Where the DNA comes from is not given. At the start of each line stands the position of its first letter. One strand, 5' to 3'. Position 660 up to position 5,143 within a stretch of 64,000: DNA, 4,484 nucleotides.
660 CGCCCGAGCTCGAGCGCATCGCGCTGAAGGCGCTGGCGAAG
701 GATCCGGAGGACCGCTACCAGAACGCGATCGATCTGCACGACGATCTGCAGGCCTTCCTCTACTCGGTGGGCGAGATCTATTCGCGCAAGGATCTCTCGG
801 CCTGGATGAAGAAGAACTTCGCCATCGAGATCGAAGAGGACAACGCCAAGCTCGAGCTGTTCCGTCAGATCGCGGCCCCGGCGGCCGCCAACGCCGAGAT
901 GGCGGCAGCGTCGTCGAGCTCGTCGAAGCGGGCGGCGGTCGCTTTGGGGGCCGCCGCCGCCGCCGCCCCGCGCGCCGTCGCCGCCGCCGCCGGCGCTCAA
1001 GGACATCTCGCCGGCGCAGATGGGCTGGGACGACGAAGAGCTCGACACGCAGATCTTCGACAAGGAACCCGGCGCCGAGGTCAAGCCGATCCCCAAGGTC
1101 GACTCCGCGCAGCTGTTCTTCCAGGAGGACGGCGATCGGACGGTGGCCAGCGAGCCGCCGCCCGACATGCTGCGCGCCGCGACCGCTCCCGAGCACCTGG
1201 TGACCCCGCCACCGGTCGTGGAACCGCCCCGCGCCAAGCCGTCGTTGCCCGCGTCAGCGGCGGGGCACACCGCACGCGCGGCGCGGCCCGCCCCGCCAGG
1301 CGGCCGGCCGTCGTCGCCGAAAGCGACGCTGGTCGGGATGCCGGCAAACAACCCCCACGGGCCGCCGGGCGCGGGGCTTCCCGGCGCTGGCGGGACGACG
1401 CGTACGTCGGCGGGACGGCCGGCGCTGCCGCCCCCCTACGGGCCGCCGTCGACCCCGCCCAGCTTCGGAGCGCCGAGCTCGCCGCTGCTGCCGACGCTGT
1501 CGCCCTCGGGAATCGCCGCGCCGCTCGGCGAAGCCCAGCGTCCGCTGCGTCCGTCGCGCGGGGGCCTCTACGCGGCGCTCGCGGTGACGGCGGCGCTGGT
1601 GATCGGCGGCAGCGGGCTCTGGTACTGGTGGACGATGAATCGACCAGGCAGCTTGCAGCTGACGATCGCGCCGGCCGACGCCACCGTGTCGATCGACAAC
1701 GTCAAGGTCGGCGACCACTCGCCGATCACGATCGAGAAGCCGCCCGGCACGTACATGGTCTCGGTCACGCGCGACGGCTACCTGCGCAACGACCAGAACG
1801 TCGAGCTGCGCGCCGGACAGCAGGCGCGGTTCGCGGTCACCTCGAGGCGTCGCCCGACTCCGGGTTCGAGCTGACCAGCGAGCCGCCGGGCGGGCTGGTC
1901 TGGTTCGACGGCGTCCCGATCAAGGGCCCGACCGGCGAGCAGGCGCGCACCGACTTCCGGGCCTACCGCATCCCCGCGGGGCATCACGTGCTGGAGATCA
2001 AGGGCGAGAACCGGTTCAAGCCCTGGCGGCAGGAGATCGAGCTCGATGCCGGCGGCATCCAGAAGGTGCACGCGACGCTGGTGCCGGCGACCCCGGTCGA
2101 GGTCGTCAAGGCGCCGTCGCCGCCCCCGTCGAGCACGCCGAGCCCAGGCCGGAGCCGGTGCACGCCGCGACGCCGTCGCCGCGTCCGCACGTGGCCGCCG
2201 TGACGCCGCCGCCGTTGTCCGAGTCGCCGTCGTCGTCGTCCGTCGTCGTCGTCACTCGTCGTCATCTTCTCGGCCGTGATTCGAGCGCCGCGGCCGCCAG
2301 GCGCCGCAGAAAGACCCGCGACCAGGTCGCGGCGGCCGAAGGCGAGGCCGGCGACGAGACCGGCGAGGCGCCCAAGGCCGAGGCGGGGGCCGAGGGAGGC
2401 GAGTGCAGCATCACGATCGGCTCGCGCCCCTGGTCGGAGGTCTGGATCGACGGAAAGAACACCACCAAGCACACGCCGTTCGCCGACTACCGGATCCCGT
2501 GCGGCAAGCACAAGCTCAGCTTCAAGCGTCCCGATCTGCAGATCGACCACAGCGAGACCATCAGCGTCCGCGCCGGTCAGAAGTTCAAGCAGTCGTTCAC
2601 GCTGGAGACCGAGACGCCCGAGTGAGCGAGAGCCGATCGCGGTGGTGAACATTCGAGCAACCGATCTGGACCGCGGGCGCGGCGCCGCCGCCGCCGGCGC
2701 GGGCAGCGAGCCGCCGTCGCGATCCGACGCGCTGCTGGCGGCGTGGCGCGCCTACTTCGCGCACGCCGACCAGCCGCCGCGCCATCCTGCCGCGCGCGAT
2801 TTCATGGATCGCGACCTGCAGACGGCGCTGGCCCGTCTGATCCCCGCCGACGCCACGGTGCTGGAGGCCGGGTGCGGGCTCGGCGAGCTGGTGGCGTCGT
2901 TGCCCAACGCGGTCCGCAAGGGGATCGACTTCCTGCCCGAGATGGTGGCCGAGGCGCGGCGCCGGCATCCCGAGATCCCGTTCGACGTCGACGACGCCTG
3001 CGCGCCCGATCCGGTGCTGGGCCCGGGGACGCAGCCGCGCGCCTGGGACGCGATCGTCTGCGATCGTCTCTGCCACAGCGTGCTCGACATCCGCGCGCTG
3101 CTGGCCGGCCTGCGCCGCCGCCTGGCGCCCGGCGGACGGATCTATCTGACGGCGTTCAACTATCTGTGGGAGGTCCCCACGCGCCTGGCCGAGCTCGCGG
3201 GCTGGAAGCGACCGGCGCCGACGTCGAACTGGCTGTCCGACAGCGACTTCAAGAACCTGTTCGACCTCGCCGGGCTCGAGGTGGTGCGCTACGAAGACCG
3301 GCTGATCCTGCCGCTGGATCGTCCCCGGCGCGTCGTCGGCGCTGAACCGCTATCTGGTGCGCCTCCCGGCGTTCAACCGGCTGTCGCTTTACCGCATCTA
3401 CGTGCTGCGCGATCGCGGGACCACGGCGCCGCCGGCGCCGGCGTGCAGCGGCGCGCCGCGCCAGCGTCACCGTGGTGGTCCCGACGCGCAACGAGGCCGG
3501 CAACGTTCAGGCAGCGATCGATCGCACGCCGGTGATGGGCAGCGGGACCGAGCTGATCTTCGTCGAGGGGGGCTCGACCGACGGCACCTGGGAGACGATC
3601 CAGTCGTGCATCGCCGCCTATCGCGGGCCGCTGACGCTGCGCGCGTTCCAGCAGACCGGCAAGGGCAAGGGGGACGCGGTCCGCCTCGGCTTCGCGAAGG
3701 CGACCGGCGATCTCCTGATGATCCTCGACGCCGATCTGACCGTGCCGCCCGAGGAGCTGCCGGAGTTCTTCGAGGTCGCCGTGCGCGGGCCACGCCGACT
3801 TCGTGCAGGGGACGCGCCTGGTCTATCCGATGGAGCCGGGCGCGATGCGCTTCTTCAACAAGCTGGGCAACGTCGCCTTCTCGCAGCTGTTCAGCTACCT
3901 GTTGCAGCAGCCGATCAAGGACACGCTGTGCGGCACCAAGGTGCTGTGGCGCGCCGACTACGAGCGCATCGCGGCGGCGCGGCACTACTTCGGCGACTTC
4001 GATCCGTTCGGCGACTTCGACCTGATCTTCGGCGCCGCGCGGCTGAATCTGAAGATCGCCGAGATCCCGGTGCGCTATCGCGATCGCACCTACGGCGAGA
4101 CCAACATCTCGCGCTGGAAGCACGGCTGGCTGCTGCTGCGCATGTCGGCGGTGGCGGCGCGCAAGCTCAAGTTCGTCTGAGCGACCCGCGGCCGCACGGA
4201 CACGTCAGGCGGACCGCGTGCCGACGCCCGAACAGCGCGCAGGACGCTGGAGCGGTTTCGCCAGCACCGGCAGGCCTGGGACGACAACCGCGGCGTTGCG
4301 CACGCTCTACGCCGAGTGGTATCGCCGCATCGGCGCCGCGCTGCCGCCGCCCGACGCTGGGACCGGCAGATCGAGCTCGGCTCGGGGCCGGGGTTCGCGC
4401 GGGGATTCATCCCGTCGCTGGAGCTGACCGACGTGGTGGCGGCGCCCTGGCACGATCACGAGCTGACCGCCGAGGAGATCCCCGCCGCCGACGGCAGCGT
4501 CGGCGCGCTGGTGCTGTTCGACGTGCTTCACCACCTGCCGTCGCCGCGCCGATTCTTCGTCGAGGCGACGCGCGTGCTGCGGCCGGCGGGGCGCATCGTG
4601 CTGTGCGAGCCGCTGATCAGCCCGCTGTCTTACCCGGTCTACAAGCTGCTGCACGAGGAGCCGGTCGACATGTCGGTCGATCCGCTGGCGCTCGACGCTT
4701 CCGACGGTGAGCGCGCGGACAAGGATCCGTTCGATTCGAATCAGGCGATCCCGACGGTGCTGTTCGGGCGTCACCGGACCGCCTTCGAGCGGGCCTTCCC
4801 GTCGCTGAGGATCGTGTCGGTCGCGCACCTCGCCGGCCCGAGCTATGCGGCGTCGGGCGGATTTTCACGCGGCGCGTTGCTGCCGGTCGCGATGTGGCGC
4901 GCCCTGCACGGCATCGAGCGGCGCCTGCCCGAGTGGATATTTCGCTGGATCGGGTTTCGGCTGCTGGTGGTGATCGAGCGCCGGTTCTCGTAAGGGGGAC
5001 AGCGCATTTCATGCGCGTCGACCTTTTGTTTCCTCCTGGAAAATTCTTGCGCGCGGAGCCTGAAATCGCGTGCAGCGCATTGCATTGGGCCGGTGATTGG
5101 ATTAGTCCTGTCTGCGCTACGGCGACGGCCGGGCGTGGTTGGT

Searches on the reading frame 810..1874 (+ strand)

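Call 53: search_protein_families(library=pfam, proteins=[window:810-1874:+], max_evalue=0.00001)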
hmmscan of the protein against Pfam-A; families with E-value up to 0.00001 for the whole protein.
window:810-1874:+ (354 aa): 1 family
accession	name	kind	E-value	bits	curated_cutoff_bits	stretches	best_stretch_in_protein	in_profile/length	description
PF08308.17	PEGA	-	3.9e-09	36.7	20.8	1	284-344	6-66/71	PEGA domain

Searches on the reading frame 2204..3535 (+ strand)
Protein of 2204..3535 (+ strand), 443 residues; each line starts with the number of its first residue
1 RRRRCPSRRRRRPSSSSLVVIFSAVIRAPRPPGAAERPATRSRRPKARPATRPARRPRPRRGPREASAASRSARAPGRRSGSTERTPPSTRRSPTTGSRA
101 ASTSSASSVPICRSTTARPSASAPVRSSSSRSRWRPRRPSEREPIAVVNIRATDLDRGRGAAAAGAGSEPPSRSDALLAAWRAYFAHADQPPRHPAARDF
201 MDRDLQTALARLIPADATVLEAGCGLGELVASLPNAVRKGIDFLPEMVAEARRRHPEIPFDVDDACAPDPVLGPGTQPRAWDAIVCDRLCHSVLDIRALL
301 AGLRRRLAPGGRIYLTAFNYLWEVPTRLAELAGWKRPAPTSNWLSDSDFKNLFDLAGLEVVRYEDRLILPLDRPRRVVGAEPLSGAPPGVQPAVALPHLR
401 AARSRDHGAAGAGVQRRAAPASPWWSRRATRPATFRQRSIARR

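Call 77: search_protein_families(library=pfam, proteins=[window:2204-3535:+], max_evalue=0.00001)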
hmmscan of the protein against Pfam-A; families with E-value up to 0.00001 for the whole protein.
window:2204-3535:+ (443 aa): 5 families
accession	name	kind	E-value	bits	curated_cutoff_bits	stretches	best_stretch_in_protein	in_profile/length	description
PF13489.12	Methyltransf_23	-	3.1e-16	60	27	1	200-362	4-163/164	Methyltransferase domain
PF08242.18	Methyltransf_12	-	2e-10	41.7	30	1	220-313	1-98/98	Methyltransferase domain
PF13649.12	Methyltransf_25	-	6.7e-09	36.8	27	1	219-311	1-97/97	Methyltransferase domain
PF08241.18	Methyltransf_11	-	5.6e-07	30.6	21.2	1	220-314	1-94/95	Methyltransferase domain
PF13847.12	Methyltransf_31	-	4.4e-06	26.9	27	1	216-333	4-127/145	Methyltransferase domain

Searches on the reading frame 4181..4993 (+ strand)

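Call 53: search_protein_families(library=pfam, proteins=[window:4181-4993:+], max_evalue=0.00001)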
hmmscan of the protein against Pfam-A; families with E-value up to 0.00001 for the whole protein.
window:4181-4993:+ (270 aa): 1 family
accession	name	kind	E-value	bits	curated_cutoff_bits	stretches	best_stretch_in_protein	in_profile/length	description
PF08241.18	Methyltransf_11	-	1.2e-09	39.1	21.2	1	94-141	48-95/95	Methyltransferase domain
